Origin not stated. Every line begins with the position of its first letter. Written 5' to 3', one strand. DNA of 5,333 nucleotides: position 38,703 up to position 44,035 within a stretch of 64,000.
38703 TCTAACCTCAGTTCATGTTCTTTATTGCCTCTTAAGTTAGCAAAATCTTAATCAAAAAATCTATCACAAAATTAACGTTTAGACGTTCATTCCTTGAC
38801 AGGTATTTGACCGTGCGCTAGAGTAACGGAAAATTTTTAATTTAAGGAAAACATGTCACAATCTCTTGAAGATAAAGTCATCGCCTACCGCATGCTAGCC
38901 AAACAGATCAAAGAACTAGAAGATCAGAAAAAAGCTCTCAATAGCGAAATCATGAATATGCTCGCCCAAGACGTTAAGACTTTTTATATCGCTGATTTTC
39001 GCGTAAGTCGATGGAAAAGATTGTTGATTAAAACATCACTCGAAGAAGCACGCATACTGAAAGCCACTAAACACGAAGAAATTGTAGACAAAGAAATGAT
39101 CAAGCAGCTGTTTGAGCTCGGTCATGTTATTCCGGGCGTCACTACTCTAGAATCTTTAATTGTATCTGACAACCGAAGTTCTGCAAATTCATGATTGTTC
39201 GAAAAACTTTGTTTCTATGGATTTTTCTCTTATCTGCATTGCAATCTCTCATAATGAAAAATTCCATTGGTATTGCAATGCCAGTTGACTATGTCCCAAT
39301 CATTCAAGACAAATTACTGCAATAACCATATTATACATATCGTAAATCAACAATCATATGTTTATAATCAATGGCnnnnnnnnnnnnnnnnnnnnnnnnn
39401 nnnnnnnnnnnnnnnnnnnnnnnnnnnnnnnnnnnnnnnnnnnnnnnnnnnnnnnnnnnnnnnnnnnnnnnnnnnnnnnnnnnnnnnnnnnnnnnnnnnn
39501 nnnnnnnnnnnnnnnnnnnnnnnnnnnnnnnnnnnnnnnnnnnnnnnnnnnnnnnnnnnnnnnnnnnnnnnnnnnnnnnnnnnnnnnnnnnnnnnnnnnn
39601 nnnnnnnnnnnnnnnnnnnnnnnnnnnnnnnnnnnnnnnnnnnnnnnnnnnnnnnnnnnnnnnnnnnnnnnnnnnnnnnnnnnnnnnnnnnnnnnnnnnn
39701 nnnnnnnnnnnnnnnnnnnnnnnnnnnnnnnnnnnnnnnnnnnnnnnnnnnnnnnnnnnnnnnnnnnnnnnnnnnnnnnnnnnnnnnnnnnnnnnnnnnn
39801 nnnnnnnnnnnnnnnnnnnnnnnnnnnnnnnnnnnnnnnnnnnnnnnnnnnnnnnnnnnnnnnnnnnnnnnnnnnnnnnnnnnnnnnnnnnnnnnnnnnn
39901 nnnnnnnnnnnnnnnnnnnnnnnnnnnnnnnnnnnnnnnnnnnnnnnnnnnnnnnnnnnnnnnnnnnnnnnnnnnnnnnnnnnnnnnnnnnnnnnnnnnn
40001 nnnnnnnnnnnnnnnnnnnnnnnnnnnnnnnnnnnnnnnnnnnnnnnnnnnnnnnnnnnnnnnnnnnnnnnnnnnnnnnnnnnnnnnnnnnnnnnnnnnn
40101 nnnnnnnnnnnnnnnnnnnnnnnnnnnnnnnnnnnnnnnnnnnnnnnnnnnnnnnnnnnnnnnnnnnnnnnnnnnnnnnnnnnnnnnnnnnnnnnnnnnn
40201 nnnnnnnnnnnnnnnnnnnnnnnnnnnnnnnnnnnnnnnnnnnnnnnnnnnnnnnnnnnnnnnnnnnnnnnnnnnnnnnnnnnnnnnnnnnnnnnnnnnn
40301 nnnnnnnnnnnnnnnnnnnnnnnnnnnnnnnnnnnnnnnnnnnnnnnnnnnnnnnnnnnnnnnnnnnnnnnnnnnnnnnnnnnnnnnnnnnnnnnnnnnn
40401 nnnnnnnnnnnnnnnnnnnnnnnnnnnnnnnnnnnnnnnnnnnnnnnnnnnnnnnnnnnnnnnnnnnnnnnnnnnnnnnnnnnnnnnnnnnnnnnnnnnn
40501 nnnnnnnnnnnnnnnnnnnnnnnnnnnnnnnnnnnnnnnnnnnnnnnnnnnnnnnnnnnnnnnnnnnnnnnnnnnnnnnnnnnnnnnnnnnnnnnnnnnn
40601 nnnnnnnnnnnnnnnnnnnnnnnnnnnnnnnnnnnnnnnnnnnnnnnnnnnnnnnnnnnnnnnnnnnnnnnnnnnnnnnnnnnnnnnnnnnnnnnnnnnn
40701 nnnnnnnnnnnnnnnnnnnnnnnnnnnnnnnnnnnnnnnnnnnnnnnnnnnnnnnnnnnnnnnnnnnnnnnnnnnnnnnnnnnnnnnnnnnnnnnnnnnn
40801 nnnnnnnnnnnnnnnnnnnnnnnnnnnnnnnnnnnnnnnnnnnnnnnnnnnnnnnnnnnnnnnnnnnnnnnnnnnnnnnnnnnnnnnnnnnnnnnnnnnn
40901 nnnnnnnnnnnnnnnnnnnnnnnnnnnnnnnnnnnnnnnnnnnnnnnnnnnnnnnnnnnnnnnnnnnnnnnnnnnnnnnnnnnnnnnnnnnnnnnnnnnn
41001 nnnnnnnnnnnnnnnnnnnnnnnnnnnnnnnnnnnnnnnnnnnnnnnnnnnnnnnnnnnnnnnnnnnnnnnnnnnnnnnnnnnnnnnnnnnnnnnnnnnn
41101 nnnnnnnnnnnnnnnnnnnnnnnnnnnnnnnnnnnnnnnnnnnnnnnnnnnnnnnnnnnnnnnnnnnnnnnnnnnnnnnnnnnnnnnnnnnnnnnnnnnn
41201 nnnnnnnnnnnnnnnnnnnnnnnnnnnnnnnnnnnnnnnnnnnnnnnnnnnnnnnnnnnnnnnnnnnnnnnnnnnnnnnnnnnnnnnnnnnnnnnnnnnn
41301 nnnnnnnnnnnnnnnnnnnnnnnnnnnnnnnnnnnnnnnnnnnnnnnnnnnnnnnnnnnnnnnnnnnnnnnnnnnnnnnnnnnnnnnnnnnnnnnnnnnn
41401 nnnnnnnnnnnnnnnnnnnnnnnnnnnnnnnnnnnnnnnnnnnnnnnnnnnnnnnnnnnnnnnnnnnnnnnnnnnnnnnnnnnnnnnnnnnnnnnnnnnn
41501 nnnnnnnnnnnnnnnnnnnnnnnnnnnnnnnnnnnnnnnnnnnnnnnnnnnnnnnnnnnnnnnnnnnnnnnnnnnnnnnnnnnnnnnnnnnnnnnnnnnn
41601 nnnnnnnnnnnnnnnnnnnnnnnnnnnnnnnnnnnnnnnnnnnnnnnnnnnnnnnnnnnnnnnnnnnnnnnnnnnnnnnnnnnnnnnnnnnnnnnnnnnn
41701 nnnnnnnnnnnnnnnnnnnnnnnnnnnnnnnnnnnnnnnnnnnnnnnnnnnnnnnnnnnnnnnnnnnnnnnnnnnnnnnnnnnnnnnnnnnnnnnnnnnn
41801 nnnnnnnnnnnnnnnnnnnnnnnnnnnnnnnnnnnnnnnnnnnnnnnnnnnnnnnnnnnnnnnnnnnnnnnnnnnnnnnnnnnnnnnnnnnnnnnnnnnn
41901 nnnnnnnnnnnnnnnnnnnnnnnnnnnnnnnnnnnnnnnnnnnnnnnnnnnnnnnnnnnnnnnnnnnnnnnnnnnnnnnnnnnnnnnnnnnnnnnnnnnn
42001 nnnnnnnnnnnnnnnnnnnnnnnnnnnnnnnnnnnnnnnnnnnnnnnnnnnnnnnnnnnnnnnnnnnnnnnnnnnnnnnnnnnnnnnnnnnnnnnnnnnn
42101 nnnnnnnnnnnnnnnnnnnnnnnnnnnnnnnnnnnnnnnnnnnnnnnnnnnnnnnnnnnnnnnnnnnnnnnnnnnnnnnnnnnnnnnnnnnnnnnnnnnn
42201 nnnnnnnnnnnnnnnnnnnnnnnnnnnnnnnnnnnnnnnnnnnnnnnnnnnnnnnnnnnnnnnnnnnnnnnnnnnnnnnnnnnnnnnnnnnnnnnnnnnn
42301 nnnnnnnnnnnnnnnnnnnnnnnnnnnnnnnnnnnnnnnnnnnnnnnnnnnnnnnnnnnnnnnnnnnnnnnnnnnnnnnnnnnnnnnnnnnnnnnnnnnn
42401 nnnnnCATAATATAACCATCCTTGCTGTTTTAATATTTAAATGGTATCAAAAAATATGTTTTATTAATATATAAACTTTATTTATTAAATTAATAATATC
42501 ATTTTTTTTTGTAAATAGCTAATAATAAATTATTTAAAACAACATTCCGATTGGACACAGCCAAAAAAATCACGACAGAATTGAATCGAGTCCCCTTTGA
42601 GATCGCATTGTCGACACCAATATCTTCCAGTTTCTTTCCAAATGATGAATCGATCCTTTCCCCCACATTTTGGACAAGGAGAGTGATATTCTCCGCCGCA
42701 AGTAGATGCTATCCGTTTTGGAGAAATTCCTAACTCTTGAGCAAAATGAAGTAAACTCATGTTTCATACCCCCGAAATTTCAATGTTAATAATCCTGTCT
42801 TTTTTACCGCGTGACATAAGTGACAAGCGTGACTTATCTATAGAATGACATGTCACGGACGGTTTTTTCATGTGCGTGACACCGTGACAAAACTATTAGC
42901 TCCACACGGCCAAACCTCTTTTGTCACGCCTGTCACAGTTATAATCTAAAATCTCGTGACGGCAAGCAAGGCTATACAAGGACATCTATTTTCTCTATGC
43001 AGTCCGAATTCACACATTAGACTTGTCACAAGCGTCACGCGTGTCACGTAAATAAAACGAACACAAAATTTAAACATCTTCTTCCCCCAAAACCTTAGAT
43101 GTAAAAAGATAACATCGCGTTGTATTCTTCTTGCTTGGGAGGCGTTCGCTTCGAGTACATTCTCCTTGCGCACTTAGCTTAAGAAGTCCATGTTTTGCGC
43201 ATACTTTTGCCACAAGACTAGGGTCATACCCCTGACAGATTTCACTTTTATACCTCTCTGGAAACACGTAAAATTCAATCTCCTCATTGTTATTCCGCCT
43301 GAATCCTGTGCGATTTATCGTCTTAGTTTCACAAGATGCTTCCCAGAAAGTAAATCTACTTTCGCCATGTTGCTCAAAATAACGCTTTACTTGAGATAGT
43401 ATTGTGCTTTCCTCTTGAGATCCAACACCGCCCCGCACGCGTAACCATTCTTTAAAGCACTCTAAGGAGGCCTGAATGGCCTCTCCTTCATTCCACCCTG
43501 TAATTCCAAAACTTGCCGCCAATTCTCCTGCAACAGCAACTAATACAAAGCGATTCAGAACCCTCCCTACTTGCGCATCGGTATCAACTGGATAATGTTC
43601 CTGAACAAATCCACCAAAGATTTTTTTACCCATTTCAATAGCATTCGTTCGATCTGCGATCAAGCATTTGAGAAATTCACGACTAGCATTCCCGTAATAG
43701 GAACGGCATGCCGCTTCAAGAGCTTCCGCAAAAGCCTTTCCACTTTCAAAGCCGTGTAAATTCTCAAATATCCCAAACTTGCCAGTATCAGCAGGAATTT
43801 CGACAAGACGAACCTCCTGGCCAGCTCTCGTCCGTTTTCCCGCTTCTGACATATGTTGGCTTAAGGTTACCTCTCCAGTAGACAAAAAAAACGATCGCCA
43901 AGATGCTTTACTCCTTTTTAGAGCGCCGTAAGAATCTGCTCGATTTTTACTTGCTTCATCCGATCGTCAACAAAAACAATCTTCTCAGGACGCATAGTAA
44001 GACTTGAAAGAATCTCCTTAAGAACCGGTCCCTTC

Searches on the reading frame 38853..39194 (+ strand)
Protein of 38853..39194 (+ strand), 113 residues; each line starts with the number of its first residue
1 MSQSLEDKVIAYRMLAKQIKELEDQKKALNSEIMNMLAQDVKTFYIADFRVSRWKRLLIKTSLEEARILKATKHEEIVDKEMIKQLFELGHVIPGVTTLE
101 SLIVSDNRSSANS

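Call 4: search_protein_families(library=pfam, proteins=[window:38853-39194:+], max_evalue=0.01)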
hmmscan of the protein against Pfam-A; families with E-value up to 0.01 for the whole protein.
window:38853-39194:+ (113 aa): 1 family
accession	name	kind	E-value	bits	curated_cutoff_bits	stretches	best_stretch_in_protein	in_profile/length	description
PF05565.16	Sipho_Gp157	-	0.003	18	28.6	1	12-97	63-152/162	Siphovirus Gp157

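Call 8: search_protein_families(library=ncbifam, proteins=[window:38853-39194:+], max_evalue=0.01)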
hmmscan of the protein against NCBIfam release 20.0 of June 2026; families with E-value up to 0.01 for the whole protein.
window:38853-39194:+ (113 aa): 0 families

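Call 9: search_protein_families(library=phrogs, proteins=[window:38853-39194:+], max_evalue=0.01)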
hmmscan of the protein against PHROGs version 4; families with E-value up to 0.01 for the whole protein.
window:38853-39194:+ (113 aa): 1 family
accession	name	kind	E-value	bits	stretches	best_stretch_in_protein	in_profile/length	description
phrog_434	-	DNA, RNA and nucleotide metabolism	8.8e-05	22.9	1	4-77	273-343/372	RecE-like recombination exonuclease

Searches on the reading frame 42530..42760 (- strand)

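Call 4: search_protein_families(library=pfam, proteins=[window:42530-42760:-], max_evalue=0.01)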
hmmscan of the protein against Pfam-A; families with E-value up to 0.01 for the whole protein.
window:42530-42760:- (76 aa): 1 family
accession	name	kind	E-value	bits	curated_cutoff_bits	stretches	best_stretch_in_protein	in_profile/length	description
PF08273.17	Zn_Ribbon_Prim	-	3.6e-10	40.4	23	1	24-58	1-36/37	Zinc-binding domain of primase-helicase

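Call 8: search_protein_families(library=ncbifam, proteins=[window:42530-42760:-], max_evalue=0.01)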
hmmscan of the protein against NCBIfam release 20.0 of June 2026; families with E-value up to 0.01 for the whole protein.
window:42530-42760:- (76 aa): 1 family
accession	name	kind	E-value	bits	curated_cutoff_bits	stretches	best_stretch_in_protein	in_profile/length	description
TIGR02443.1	TIGR02443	equivalog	0.0085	15.9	49.45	0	29-53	12-38/59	YheV family putative zinc ribbon protein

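Call 9: search_protein_families(library=phrogs, proteins=[window:42530-42760:-], max_evalue=0.01)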
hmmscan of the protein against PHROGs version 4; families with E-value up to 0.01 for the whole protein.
window:42530-42760:- (76 aa): 6 families
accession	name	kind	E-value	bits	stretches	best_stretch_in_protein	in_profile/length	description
phrog_849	-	DNA, RNA and nucleotide metabolism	1.6e-10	41.5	1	3-63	5-77/435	DNA primase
phrog_510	-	DNA, RNA and nucleotide metabolism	1.6e-07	31.5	1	18-75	36-95/667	DNA primase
phrog_47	-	DNA, RNA and nucleotide metabolism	2.7e-05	23.9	1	3-69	31-99/947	DNA primase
phrog_25777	-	DNA, RNA and nucleotide metabolism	0.00025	20.2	1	22-55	65-100/907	DNA primase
phrog_599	-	moron, auxiliary metabolic gene and host takeover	0.0032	18.7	1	27-59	75-112/262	Lar-like restriction alleviation protein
phrog_31963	-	unknown function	0.0041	18.1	1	29-52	18-39/45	-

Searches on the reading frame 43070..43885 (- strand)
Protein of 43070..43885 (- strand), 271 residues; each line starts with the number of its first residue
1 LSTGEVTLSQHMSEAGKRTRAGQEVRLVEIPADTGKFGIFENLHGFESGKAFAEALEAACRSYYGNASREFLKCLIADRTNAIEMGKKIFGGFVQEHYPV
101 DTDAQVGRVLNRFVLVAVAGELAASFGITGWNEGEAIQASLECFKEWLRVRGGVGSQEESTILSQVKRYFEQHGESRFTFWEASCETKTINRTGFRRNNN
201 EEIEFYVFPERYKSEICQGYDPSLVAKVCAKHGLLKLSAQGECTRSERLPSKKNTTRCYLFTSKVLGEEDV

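Call 4: search_protein_families(library=pfam, proteins=[window:43070-43885:-], max_evalue=0.01)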
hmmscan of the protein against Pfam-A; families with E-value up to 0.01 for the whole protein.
window:43070-43885:- (271 aa): 0 families

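Call 8: search_protein_families(library=ncbifam, proteins=[window:43070-43885:-], max_evalue=0.01)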
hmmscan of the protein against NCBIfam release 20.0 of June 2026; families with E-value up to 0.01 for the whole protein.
window:43070-43885:- (271 aa): 0 families

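Call 9: search_protein_families(library=phrogs, proteins=[window:43070-43885:-], max_evalue=0.01)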
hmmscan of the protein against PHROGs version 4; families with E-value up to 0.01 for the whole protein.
window:43070-43885:- (271 aa): 2 families
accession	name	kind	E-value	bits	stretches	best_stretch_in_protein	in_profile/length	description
phrog_1139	-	DNA, RNA and nucleotide metabolism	7e-40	137.8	1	2-267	653-893/895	DNA primase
phrog_8841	-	DNA, RNA and nucleotide metabolism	0.00017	21.4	1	2-266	387-617/633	DNA primase/helicase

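Call 40: predict_structure(protein=window:43070-43885:-)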
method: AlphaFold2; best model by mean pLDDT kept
length: 271 residues; sequences in the alignment: 1
mean_pLDDT: 39.9   pTM: 0.28
mean pLDDT of the five models: 39.9, 38.8, 33.7, 33.1, 32.9
residues with pLDDT >= 90: 0; 70-90: 0; 50-70: 36; < 50: 235
segments of 3 or more residues with pLDDT < 50: 1-186, 192-201, 218-227, 231-239, 244-254, 265-271
pLDDT, mean of each block of 10 residues (from residue 1): 27 28 29 30 32 41 35 31 39 36 38 39 33 41 43 41 42 33 44 45 57 57 48 46 47 52 47 33
secondary structure, 60 per line:
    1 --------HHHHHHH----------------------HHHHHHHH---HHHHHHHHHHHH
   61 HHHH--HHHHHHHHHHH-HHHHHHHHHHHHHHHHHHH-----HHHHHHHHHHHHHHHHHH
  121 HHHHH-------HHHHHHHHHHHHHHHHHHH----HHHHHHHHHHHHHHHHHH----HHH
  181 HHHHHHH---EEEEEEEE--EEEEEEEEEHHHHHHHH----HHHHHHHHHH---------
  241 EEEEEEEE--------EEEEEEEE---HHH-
elements in order: H9-15 H38-45 H49-64 H67-77 H79-97 H103-125 H133-151 H156-173 H178-187 E191-198 E201-209 H210-217 H222-231 E241-248 E257-264

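Call 61: find_related_loci(query=window:43070-43885:-, collection=metagenome_contigs, flank=4000)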
Query window:43070-43885:- (271 aa) in metagenome_contigs; peptide patterns used: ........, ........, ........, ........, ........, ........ (x = any residue, [..] = any of these).
165 stretches matched a pattern; 7 encode a relative of the query (tblastn E <= 1e-3); 7 distinct loci.
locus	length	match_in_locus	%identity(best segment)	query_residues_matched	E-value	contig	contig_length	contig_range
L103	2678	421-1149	44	1-234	3e-61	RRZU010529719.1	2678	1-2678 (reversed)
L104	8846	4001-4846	27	1-251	1e-35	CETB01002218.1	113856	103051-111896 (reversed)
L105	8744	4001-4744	29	1-221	8e-36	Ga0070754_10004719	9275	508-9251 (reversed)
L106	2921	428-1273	27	1-251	1e-35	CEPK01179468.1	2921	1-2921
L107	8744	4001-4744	29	1-221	4e-35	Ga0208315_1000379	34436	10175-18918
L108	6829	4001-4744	29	1-221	6e-35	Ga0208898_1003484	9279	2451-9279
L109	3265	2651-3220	33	1-182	6e-34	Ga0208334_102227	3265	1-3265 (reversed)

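Call 76: search_dna_similar(query=window:43070-43885:-, collection=plasmids, mode=protein, max_rows=12)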
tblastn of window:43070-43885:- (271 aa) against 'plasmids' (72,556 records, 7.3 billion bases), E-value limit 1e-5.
Records with a match: 64; places in all: 67; records where one place covers at least 80% of the query: 46.
Best place of each record, by identity: <60% 64.
By first word of the organism name: Escherichia 11; Cereibacter 6; Klebsiella 6; Providencia 6; Paracoccus 5; Candidatus 3; Acinetobacter 3; Enterobacter 3; Salmonella 2; Methylobacterium 2; and 14 more.
By predicted mobility (MOB-suite, as given by PLSDB): non-mobilizable 54; conjugative 10.
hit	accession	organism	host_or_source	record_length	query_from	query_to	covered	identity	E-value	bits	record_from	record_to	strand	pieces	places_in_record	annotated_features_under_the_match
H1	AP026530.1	Escherichia coli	whole organism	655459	2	267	98%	44.9%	2e-65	228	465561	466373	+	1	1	alkaline-shock protein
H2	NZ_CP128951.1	Escherichia coli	-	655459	2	267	98%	44.9%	2e-65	228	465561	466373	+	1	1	TOPRIM and DUF927 domain-containing protein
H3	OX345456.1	Salmonella enterica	Gallus gallus,Poultry farm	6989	1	267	99%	40.7%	8e-60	211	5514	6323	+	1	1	CDS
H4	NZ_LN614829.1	Legionella fallonii LLAP-10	-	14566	1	269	99%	40.0%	1e-53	193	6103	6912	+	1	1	DUF927 domain-containing protein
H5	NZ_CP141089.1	Escherichia coli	Homo sapiens,Infected Human Urine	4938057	2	266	98%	37.3%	2e-51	187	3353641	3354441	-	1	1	none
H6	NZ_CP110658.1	Salmonella enterica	stool,Homo sapiens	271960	2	266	98%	36.9%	6e-53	191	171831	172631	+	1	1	DUF927 domain-containing protein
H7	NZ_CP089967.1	Cereibacter azotoformans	Owen's River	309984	1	266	98%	36.0%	1e-47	176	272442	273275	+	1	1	DUF927 domain-containing protein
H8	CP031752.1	Cereibacter sphaeroides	cell culture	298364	1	266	98%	36.0%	1e-47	176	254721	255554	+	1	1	DUF927 domain-containing protein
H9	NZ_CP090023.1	Cereibacter azotoformans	cell culture,Aquaculture sediment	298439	1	266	98%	36.0%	1e-47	176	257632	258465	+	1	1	DUF927 domain-containing protein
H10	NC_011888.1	Methylobacterium nodulans ORS 2060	-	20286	1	271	100%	35.0%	2e-43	164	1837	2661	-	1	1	DUF927 domain-containing protein | hypothetical protein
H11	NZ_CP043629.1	Methylobacterium aquaticum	Prosopis cineraria,pure bacterial ...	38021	1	270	100%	33.3%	2e-25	141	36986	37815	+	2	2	DUF927 domain-containing protein | hypothetical protein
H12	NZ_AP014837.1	Candidatus Nitrosoglobus terrae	-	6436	1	260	96%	32.8%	4e-26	114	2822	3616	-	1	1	DUF927 domain-containing protein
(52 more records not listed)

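Call 77: search_dna_similar(query=window:43070-43885:-, collection=phages, mode=protein, max_rows=12)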
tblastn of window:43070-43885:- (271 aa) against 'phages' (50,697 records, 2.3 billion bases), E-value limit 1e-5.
Records with a match: 5; places in all: 5; records where one place covers at least 80% of the query: 5.
Best place of each record, by identity: <60% 5.
By first word of the organism name: Pseudomonas 2; Bacteriophage 1; Klebsiella 1; Escherichia 1.
By host as written in the record: - 1; Pseudomonas sp. ANT_H14 1; Pseudomonas aeruginosa ST773 (NDM-1-producing) 1; Klebsiella sp. 1; Escherichia coli O157:H7 ATCC 43895 1.
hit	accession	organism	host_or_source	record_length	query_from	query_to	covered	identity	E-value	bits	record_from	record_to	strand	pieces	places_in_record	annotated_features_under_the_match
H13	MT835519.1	Bacteriophage sp.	human fecal samples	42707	1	262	97%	33.9%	2e-37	145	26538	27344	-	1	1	record has no annotation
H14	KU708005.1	Pseudomonas phage phiAH14b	Pseudomonas sp. ANT_H14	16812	1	269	99%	29.1%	2e-26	113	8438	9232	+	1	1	RNA helicase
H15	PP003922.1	Pseudomonas phage vB_Pae_U10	Pseudomonas aeruginosa ST773 ...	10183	1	253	93%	29.8%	1e-23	105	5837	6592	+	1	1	DNA primase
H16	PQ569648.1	Klebsiella phage P12620-1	Klebsiella sp.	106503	1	253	93%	29.7%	2e-24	107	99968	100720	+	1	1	hypothetical protein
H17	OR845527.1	Escherichia phage ECO95 1-6-1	Escherichia coli O157:H7 ATCC 43895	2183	1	262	97%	27.9%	1e-22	102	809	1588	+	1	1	record has no annotation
